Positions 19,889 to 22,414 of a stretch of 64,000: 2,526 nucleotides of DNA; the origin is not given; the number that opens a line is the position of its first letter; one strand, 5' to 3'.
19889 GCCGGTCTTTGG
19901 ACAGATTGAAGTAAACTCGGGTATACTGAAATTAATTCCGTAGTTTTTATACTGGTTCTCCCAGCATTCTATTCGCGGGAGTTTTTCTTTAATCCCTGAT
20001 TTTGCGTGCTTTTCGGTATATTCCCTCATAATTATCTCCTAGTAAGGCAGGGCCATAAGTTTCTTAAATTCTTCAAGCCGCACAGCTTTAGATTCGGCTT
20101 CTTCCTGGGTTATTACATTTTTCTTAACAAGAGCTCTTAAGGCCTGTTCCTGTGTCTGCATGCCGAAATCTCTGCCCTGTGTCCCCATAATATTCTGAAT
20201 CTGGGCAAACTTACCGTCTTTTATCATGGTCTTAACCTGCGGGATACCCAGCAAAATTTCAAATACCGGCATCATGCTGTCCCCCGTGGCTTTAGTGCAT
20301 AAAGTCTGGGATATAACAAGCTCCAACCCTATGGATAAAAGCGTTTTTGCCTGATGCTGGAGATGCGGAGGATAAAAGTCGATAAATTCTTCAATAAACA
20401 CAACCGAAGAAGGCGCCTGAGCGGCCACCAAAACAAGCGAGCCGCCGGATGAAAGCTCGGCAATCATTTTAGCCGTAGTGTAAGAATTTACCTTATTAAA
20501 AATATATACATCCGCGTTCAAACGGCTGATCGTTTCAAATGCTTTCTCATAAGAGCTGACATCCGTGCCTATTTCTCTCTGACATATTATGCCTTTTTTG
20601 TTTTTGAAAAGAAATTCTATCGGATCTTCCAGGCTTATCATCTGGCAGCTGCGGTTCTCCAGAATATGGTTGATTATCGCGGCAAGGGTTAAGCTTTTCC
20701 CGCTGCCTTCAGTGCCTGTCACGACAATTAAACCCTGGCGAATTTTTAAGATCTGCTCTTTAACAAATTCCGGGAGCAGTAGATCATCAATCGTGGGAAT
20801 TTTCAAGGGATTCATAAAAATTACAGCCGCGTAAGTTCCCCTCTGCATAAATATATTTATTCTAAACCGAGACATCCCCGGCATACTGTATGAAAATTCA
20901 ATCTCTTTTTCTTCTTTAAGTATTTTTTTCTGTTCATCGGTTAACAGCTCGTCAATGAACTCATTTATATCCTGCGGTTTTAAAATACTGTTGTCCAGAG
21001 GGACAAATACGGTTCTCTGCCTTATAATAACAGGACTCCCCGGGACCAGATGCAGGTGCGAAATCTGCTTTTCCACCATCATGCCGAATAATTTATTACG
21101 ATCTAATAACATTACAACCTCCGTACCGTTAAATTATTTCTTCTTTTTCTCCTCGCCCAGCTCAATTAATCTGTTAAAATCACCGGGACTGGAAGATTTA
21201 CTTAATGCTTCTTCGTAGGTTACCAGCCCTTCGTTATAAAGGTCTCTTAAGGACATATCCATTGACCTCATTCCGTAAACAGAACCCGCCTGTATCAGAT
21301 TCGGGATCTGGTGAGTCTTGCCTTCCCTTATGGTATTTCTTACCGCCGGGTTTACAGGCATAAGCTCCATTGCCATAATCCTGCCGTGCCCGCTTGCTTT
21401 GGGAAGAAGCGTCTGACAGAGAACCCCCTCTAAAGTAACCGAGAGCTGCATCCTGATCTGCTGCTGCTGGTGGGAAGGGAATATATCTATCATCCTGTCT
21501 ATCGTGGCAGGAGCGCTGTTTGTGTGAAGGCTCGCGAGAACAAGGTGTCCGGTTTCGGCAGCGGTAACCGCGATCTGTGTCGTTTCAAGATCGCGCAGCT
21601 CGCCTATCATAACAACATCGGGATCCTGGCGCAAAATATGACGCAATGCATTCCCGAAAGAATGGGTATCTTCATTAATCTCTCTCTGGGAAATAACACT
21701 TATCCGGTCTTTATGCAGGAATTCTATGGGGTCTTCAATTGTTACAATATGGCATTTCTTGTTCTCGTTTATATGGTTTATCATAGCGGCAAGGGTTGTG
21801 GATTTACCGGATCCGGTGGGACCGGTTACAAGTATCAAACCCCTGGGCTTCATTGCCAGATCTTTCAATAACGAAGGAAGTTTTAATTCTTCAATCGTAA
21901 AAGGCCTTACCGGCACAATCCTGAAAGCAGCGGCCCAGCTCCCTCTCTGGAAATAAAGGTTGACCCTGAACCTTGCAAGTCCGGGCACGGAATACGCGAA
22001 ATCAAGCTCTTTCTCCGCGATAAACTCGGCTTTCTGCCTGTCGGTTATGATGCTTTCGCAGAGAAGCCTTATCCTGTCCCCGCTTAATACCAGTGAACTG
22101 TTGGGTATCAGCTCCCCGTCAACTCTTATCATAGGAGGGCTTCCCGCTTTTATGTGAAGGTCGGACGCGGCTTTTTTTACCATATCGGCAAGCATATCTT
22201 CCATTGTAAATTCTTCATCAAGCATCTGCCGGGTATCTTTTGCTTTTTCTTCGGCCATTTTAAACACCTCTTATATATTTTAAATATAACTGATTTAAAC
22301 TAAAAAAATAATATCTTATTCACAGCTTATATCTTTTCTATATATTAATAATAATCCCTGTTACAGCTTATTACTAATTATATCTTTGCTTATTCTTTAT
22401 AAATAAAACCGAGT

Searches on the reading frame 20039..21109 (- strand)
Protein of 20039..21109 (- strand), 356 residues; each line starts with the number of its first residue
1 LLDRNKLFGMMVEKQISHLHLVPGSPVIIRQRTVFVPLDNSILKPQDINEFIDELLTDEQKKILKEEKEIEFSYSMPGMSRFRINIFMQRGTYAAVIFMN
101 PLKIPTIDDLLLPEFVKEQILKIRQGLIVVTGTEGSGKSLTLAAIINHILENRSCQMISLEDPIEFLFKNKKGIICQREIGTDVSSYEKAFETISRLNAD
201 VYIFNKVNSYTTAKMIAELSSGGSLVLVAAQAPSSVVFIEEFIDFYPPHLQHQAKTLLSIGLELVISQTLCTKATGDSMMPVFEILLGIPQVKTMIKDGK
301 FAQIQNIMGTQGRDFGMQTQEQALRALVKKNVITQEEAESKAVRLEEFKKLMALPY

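Call 81: search_protein_families(library=pfam, proteins=[window:20039-21109:-], max_evalue=0.00001)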
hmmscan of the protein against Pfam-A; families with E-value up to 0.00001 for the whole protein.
window:20039-21109:- (356 aa): 1 family
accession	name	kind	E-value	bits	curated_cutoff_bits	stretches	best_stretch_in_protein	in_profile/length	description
PF00437.27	T2SSE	-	1.8e-11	43.7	24.9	1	119-277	136-284/370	Type II/IV secretion system protein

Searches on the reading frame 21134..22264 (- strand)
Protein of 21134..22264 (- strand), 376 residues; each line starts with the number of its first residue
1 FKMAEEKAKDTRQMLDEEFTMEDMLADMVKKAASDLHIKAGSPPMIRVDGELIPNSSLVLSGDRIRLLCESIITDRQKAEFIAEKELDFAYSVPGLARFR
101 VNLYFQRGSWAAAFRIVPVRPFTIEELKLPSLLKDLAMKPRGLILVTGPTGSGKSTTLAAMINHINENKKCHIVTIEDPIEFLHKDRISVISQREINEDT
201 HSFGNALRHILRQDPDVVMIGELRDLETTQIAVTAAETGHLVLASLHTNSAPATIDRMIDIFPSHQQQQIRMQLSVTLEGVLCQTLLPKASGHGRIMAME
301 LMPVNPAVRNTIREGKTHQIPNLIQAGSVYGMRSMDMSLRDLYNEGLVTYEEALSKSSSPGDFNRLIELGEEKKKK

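Call 81: search_protein_families(library=pfam, proteins=[window:21134-22264:-], max_evalue=0.00001)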
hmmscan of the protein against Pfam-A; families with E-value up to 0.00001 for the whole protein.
window:21134-22264:- (376 aa): 1 family
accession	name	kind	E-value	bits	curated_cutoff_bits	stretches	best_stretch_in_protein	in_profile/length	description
PF00437.27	T2SSE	-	4.1e-51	174.2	24.9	1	22-296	13-287/370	Type II/IV secretion system protein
